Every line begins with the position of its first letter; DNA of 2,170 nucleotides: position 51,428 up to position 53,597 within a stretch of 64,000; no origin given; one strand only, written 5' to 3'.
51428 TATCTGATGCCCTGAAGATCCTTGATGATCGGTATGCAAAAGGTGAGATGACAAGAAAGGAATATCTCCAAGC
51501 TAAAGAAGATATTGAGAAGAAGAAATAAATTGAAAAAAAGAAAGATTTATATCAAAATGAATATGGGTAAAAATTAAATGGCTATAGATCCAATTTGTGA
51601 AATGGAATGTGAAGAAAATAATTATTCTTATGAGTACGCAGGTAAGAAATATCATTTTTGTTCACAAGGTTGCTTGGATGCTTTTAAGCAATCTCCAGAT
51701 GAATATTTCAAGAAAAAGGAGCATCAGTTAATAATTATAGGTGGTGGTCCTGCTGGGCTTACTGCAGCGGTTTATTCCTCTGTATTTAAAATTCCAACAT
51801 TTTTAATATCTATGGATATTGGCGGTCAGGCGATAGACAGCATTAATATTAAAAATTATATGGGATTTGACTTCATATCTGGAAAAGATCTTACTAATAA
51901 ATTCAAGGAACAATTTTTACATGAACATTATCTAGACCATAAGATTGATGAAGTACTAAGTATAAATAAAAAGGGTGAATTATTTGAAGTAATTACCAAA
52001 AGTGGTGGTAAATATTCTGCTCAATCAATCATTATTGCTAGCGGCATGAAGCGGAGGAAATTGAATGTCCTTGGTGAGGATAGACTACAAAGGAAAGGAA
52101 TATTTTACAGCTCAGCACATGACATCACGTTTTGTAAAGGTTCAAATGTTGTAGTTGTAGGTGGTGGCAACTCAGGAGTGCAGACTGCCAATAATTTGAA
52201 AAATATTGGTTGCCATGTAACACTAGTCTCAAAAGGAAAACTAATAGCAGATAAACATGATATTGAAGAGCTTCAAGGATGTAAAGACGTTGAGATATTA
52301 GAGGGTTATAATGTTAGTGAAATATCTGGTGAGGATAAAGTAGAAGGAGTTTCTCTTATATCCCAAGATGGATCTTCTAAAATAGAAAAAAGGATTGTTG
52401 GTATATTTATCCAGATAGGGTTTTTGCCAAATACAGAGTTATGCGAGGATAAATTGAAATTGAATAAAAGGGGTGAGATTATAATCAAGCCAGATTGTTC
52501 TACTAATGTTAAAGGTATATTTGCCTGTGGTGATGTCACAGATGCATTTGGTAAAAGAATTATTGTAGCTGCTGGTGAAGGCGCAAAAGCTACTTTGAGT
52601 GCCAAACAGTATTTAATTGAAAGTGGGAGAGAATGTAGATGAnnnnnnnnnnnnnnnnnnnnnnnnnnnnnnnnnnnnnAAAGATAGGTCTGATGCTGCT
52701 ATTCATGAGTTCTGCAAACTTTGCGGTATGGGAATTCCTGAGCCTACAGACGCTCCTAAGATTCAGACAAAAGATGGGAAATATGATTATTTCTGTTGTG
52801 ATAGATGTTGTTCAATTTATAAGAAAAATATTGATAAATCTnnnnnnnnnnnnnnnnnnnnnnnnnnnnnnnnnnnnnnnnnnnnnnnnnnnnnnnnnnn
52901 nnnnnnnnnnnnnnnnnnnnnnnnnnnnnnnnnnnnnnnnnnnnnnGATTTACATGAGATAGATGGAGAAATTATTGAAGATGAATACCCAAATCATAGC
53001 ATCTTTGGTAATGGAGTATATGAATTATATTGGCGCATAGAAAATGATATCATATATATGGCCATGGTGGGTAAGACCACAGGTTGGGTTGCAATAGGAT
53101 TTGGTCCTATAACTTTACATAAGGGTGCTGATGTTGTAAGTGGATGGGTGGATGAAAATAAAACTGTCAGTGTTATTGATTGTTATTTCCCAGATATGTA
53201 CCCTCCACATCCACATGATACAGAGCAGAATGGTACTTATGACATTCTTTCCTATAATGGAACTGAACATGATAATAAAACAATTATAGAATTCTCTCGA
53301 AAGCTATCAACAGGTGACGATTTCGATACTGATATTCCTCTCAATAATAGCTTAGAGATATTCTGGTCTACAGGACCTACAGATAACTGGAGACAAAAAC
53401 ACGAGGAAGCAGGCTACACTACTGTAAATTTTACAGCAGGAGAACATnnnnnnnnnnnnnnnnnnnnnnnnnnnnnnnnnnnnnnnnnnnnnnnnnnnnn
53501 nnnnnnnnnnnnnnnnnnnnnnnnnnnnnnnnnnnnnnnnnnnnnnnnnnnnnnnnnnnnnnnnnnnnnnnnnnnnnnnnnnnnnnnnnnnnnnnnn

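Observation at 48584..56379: Atypical copper/redox homeostasis island combining a CopB ATPase with a DOMON-cytochrome b561-like transmembrane protein and a YHS-fused CxxC-less TrxR-like flavoprotein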

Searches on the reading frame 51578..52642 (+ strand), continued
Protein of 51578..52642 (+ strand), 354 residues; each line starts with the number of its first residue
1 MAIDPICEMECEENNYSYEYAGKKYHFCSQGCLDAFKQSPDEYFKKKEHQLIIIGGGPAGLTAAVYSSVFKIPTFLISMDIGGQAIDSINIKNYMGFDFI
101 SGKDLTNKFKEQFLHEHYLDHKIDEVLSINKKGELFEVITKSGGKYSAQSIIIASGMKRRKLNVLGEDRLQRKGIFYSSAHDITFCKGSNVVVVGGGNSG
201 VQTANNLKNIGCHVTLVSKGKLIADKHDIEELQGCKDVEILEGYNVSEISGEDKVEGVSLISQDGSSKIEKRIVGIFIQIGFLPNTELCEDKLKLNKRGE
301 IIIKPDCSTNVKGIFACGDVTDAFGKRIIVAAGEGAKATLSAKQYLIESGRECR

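Call 50: search_solved_structures(query=window:51578-52642:+, max_evalue=1e-10, show_alignments=2)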
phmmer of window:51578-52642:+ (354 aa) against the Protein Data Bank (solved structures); distinct sequences matched with E-value up to 1e-10: 58.
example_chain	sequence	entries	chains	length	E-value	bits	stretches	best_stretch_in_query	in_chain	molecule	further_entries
4o5q_A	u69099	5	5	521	2.2e-59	204.3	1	35-348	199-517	Alkyl hydroperoxide reductase subunit F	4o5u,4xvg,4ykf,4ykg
1hyu_A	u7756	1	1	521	2.1e-58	201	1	36-348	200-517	ALKYL HYDROPEROXIDE REDUCTASE SUBUNIT F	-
1fl2_A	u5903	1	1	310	5.4e-58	199.7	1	50-348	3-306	ALKYL HYDROPEROXIDE REDUCTASE SUBUNIT F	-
4gcm_A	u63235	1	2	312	6.7e-42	146.7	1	50-346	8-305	Thioredoxin reductase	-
7aaw_A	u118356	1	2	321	2.6e-41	144.8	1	45-348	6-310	Thioredoxin reductase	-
5mh4_A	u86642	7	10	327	2.1e-40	141.8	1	43-350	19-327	Thioredoxin reductase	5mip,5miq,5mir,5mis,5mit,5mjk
7jyp_A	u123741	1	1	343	4e-39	137.6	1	46-345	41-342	Thioredoxin reductase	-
5uth_A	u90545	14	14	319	5.5e-39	137.2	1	48-348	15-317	Thioredoxin reductase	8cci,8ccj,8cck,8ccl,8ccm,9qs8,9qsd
3f8d_A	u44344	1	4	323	1.3e-38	136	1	49-349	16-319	Thioredoxin reductase (TrxB-3)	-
3f8p_A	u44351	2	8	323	1.8e-38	135.5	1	49-349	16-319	Thioredoxin reductase (TrxB-3)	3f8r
2q7v_A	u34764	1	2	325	2.2e-38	135.2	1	48-346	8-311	Thioredoxin reductase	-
2a87_A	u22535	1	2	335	2.4e-38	135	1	50-349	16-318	Thioredoxin reductase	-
9xub_A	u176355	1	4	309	3e-38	134.8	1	50-348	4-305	Thioredoxin reductase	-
4zn0_A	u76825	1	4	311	3.5e-38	134.5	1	49-346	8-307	Thioredoxin reductase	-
7e52_A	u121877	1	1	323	1.3e-37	132.6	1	48-346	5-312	Thioredoxin reductase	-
3lzw_A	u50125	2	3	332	6.9e-28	100.7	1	47-347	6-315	Ferredoxin--NADP reductase 2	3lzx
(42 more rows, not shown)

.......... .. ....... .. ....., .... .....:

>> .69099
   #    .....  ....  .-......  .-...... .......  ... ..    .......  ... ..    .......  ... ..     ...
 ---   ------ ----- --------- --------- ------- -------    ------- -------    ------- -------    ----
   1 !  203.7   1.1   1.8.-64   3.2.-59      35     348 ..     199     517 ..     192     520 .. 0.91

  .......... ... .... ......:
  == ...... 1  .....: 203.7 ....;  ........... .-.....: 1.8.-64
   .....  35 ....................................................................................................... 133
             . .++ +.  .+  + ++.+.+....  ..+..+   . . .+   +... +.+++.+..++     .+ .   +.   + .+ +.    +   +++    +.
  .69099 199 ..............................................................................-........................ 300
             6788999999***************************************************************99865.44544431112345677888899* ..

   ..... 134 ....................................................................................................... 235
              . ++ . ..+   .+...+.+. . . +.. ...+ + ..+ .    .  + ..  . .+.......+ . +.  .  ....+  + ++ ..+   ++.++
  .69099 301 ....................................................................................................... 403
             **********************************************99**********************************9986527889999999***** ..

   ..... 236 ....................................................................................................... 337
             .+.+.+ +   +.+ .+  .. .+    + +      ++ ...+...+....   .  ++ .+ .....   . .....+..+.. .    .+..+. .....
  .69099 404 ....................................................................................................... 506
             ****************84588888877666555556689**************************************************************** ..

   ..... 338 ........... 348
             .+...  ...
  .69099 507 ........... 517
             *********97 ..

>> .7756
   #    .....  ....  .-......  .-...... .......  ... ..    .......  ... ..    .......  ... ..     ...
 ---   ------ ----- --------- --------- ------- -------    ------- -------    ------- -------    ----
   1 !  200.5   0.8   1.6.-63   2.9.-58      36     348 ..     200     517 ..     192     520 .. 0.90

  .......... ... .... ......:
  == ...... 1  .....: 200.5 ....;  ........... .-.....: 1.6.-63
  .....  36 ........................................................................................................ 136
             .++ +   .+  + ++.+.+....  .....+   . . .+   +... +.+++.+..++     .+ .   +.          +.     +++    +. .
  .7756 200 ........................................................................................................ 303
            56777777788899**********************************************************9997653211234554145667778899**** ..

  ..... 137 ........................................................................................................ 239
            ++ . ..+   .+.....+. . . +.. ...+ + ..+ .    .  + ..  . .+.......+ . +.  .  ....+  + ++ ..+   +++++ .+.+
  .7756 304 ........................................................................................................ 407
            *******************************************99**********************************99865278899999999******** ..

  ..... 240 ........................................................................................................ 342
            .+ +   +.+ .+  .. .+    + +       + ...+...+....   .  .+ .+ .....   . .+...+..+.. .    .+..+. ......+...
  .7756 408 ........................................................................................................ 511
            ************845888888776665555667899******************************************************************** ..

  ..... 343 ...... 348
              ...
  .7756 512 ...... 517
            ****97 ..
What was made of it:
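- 51578..52642 (+): YHS domain (aa 3-45) fused to an AhpF/TrxR-like FAD/NAD(P)H flavoprotein that lacks the CxxC. An accessory cassette. Closest solved structures: AhpF 2e-59, TrxR 7e-42, YumC-type FNR 7e-28 (call 50).
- On Thioredoxin reductase / AhpF: SSAH replaces CPHC (call 50).
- On TrxR-like ferredoxin-NADP+ reductase (YumC type): YumC-type FNR (3lzw) scores 7e-28 against 2e-59 for AhpF and 7e-42 for TrxR (call 50).
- Checked: The CxxC of AhpF/TrxR (CPHC/CATC) is replaced by SSAH (alignment to 4o5q, call 50).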

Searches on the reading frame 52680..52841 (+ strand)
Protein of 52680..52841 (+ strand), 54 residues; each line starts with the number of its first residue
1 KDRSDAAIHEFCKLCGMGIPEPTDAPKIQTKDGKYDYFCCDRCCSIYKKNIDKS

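Call 65: search_protein_families(library=pfam, proteins=[window:52680-52841:+], max_evalue=0.1)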
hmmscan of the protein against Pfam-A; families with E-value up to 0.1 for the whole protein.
seq(54 aa): 2 families
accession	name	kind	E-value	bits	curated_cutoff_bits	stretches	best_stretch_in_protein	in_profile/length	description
PF23674.1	RYYR-CCHC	-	0.018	15.4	27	1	29-51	31-53/79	RYYR-CCHC domain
PF11519.13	DUF3222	-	0.093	13.2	25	0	4-22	27-45/75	Protein of unknown function (DUF3222)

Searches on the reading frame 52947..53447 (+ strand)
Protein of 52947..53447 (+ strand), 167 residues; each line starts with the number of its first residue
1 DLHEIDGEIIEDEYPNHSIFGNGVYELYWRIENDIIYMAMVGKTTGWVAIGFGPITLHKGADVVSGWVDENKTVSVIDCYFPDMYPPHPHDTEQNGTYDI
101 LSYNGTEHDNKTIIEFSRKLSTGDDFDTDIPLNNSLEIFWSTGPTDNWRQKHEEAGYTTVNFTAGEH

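Call 62: search_solved_structures(query=A6, max_evalue=10, show_alignments=3)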
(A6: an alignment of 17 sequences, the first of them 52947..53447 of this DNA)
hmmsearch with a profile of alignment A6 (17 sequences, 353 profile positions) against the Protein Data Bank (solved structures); distinct sequences matched with E-value up to 10: 5.
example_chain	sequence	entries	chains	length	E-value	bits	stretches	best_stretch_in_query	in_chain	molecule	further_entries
5zle_A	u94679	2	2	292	0.011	17.9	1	232-348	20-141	Cytochrome b reductase 1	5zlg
4o6y_A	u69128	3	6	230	0.24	13.4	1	225-347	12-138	Probable transmembrane ascorbate ferrireductase 2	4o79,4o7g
9c3c_n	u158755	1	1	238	0.28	13.2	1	271-346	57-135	Sarcospan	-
9kxx_A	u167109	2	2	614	0.63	12.1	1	266-326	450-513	Sodium-dependent neutral amino acid transporter B(0)AT1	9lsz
9llg_M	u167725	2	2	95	5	9.1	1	226-280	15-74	De novo designed negative allosteric GPCR exoframe modulator targeting TM5/6/7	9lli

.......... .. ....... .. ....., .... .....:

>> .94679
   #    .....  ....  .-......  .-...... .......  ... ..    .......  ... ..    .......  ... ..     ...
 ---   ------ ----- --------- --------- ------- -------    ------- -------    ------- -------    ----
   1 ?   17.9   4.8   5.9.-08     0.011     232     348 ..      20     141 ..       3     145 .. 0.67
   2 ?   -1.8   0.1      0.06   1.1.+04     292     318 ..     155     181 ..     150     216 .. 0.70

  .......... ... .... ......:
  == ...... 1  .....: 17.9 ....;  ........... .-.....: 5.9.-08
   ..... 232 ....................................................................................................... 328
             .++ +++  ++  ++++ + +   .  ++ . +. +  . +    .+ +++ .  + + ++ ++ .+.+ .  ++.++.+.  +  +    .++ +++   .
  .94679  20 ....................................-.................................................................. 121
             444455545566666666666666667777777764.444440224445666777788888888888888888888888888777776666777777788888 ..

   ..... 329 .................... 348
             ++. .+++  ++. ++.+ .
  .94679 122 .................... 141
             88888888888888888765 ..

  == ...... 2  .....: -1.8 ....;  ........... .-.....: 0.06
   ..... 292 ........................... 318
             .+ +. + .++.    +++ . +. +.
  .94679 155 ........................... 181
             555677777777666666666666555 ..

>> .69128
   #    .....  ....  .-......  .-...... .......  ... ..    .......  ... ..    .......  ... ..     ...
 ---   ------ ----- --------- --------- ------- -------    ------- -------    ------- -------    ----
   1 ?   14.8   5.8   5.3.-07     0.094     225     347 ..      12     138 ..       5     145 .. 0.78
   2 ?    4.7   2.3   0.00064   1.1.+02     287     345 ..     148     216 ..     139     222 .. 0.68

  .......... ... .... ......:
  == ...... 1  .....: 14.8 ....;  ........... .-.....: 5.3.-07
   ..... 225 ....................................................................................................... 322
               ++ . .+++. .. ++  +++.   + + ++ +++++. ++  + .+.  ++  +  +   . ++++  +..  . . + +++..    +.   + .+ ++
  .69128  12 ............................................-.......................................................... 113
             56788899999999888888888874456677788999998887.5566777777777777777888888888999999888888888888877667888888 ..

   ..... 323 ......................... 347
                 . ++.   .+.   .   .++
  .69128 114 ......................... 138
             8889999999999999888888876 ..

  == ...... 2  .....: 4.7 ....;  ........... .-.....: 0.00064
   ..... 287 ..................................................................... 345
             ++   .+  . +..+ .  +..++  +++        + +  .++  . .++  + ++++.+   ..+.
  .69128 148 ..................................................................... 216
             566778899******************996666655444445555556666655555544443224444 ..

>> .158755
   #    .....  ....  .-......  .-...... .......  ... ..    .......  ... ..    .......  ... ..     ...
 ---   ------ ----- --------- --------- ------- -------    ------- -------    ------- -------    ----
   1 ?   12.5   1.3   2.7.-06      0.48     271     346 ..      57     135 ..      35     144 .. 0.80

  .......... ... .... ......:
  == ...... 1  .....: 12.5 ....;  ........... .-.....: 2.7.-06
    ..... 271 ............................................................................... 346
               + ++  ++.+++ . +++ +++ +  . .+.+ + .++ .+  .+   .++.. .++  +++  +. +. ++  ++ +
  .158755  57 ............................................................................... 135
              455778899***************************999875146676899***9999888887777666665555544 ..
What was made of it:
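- In a profile search of PDB sequences the best hits are Dcytb and Arabidopsis b561, with His aligned to haem-ligand His (call 62).
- Tried and rejected: HMMER's alignment to Dcytb is shifted by one helix relative to the topology-based pairing (call 62).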
